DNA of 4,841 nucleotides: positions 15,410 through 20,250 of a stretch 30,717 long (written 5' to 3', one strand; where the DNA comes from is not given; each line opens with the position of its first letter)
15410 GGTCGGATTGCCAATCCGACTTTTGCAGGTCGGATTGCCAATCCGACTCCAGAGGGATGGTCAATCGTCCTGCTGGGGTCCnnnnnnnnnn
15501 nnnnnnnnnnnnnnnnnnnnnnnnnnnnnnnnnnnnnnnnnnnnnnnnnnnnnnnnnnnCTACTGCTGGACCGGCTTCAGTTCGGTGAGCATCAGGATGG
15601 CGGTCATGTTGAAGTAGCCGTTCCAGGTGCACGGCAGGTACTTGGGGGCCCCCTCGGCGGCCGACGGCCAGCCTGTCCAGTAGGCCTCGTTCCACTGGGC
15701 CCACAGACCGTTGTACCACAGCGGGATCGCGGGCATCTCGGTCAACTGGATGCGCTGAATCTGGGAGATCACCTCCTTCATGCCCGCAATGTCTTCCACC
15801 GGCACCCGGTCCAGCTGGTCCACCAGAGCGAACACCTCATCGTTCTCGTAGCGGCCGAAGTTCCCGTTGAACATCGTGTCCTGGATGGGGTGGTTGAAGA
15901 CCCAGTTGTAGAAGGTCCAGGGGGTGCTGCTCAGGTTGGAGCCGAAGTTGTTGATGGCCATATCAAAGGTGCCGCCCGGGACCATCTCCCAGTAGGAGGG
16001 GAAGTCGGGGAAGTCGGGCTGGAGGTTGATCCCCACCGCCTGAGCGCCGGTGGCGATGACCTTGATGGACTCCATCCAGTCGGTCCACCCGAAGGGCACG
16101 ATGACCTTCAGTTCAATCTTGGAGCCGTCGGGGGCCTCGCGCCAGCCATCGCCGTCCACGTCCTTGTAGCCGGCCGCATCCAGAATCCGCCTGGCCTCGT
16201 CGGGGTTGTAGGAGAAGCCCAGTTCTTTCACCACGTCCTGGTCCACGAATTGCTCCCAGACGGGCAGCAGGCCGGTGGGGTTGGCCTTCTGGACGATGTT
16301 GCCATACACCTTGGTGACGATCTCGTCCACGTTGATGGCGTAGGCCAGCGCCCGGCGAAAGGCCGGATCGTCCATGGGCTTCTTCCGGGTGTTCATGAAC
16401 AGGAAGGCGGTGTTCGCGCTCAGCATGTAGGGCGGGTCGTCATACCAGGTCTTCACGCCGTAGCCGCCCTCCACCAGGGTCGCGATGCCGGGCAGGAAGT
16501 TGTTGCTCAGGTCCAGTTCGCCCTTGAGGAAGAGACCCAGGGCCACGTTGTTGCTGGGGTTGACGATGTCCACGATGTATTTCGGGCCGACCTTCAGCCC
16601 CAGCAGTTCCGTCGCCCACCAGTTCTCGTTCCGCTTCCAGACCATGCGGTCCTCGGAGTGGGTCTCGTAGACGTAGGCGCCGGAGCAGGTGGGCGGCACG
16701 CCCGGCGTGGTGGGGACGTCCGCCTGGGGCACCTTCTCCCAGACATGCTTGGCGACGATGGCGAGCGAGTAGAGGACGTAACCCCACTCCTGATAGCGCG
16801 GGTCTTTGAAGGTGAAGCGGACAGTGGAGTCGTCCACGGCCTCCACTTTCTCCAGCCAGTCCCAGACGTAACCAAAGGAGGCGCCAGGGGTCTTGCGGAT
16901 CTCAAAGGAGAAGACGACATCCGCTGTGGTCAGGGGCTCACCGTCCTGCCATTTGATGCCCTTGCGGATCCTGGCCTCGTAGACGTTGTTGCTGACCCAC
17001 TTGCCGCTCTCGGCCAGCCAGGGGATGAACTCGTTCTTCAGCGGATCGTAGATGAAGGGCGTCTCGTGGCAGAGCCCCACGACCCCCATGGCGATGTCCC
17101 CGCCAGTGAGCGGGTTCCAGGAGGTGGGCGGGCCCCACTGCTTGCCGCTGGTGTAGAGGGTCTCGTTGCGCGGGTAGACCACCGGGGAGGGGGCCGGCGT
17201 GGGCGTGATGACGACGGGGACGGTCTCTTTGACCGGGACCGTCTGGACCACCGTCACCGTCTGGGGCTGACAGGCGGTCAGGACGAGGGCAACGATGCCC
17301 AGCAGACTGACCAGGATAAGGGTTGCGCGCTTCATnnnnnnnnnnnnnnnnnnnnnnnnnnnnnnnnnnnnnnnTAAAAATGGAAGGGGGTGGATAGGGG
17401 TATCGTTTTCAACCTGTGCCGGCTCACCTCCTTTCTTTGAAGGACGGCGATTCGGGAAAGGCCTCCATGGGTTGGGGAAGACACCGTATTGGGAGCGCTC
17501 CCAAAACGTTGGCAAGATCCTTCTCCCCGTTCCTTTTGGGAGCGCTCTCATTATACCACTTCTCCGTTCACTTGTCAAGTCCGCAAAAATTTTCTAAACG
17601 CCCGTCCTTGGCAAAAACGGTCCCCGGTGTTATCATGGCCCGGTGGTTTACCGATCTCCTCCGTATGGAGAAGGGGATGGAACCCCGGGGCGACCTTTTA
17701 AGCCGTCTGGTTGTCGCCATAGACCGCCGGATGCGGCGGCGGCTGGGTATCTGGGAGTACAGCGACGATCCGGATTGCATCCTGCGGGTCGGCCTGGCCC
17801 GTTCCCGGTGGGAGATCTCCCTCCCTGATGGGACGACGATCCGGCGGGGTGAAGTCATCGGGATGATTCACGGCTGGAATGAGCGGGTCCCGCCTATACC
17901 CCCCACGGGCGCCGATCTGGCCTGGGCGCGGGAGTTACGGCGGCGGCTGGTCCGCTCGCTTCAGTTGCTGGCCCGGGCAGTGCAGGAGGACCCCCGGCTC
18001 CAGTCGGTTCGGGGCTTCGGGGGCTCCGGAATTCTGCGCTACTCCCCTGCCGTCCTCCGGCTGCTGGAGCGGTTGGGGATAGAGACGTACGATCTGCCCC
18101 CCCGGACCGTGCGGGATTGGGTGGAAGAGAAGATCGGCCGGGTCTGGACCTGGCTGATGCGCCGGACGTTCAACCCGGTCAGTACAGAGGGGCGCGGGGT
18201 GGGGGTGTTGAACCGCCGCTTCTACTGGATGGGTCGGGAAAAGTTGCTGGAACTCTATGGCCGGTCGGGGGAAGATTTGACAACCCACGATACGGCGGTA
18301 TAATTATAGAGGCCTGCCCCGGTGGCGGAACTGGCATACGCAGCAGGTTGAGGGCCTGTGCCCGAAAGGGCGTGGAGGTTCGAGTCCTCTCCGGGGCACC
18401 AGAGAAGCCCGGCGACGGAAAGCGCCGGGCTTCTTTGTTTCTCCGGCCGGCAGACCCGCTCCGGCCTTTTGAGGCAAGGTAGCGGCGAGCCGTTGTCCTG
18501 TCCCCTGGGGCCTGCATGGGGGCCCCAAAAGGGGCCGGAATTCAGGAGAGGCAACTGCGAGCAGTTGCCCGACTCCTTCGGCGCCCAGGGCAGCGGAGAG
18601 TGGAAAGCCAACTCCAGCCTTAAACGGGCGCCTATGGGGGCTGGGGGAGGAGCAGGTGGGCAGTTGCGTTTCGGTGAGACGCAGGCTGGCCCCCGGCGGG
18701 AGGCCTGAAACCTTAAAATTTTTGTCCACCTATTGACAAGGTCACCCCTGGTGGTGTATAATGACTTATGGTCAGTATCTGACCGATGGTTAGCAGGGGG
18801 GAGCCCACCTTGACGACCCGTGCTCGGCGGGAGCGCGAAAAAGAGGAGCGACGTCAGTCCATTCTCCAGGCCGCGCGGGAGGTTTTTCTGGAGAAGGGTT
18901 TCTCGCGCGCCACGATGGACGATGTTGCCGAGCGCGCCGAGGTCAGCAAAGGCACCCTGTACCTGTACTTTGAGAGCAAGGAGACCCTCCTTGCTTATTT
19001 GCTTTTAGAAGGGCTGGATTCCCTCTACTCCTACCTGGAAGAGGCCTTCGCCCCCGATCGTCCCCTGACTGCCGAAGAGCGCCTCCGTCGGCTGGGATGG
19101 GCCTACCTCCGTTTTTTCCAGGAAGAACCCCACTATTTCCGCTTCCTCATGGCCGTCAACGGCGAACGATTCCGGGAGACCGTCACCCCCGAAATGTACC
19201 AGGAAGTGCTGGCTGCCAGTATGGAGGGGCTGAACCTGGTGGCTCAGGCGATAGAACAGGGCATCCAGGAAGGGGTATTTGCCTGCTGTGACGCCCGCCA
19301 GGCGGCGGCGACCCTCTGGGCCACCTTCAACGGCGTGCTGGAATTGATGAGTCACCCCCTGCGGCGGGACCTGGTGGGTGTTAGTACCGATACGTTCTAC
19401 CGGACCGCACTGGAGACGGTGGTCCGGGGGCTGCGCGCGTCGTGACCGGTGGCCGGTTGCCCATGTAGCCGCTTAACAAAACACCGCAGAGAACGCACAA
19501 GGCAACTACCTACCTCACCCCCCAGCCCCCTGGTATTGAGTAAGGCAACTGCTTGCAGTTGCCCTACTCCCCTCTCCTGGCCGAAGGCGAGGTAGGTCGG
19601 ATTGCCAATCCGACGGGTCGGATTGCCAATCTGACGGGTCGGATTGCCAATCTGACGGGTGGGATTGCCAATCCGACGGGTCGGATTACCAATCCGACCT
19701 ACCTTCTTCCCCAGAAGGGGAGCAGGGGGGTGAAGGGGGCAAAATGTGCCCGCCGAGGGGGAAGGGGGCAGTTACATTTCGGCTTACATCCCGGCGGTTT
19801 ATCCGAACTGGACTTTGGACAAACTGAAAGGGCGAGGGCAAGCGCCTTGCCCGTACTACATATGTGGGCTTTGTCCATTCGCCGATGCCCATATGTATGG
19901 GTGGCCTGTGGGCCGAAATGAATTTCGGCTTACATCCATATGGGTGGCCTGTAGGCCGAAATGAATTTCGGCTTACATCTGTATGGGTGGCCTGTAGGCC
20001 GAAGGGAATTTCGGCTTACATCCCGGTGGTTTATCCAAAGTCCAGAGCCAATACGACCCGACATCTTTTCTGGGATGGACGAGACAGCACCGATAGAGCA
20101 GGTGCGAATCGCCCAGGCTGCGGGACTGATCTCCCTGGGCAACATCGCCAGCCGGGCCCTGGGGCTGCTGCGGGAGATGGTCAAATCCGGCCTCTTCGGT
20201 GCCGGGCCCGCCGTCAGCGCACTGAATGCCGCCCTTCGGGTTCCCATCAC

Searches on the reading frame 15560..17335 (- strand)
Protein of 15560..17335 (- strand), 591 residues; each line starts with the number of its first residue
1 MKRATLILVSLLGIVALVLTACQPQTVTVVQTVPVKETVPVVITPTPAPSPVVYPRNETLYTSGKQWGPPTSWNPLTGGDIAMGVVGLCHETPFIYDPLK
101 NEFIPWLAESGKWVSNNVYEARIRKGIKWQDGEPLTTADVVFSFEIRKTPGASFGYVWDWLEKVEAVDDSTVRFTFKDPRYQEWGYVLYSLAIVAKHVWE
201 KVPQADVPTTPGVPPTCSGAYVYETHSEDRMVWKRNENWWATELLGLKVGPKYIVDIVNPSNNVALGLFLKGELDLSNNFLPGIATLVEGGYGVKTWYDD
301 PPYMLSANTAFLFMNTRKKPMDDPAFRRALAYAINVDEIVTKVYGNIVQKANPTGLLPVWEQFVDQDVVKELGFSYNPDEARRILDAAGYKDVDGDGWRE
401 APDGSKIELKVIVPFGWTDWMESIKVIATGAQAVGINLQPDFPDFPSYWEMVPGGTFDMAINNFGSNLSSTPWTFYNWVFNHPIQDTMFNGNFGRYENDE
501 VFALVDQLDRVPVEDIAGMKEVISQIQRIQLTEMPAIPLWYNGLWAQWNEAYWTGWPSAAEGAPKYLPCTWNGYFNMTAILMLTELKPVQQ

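Call 55: search_protein_families(library=pfam, proteins=[window:15560-17335:-], max_evalue=0.00001)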
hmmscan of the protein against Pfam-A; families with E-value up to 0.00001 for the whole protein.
window:15560-17335:- (591 aa): 1 family
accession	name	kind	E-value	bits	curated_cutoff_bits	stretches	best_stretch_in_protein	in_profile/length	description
PF00496.27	SBP_bac_5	-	8.1e-70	236.2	32.4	1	102-481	1-363/368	Bacterial extracellular solute-binding proteins, family 5 Middle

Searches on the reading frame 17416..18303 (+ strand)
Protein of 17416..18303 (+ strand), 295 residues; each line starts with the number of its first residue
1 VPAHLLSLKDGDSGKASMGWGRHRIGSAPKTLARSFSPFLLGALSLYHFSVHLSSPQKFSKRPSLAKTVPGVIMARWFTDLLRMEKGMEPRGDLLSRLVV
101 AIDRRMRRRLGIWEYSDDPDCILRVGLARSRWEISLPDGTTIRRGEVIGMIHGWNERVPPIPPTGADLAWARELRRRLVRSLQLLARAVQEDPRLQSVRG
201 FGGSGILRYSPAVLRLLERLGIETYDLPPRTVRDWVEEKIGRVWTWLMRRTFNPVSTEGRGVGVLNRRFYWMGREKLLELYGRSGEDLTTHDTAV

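Call 55: search_protein_families(library=pfam, proteins=[window:17416-18303:+], max_evalue=0.00001)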
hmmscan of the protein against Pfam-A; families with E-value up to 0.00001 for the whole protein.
window:17416-18303:+ (295 aa): 1 family
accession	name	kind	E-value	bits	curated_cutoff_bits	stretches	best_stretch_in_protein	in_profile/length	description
PF22790.2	YkoP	-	1.2e-09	38.1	27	1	133-281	43-183/183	YkoP domain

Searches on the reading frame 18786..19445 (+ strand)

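Call 55: search_protein_families(library=pfam, proteins=[window:18786-19445:+], max_evalue=0.00001)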
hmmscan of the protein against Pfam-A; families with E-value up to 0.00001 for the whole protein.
window:18786-19445:+ (219 aa): 3 families
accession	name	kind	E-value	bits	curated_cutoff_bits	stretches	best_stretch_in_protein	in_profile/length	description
PF00440.29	TetR_N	-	3.5e-19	68.8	24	1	26-71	1-46/47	Bacterial regulatory proteins, tetR family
PF17932.6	TetR_C_24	-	1.3e-07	32.3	26.4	1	95-184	3-87/114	Tetracyclin repressor-like, C-terminal domain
PF13305.11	TetR_C_33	-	1.4e-06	29.3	26.8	1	100-191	1-84/103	Tetracyclin repressor-like, C-terminal domain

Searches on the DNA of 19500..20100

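Call 51: search_rna_families(source=window, start=19500, end=20100, threshold=evalue, max_evalue=1)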
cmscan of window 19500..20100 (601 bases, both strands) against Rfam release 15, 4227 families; matches with E-value up to 1: 8.
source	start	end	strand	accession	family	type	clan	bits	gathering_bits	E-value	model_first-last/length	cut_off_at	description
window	19629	19701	-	RF03704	MIR4380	Gene; miRNA;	-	32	83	0.00017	1-82/82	no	MIR4380 microRNA precursor family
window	19593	19707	+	RF03704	MIR4380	Gene; miRNA;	-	28.8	83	0.0012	1-82/82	no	MIR4380 microRNA precursor family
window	19628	19689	+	RF03559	mir-8303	Gene; miRNA;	-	24.2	90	0.012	1-58/58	no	mir-8303 microRNA precursor family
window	19907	19977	+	RF04124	MIR8565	Gene; miRNA;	-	22.3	136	0.18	1-154/154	no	MIR8565 microRNA precursor family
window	19947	20023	+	RF03381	mir-2796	Gene; miRNA;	-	22.1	72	0.024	1-77/77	no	mir-2796 microRNA precursor family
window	19591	19680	+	RF03771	mir-341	Gene; miRNA;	-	21.8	90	0.049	1-96/96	no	mir-341 microRNA precursor family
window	19906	19983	+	RF03716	mir-7131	Gene; miRNA;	-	21.1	74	0.13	1-84/84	no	mir-7131 microRNA precursor family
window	19584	19705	-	RF00790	mir-358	Gene; miRNA;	-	17.2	65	0.83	1-114/114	no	mir-358 microRNA precursor family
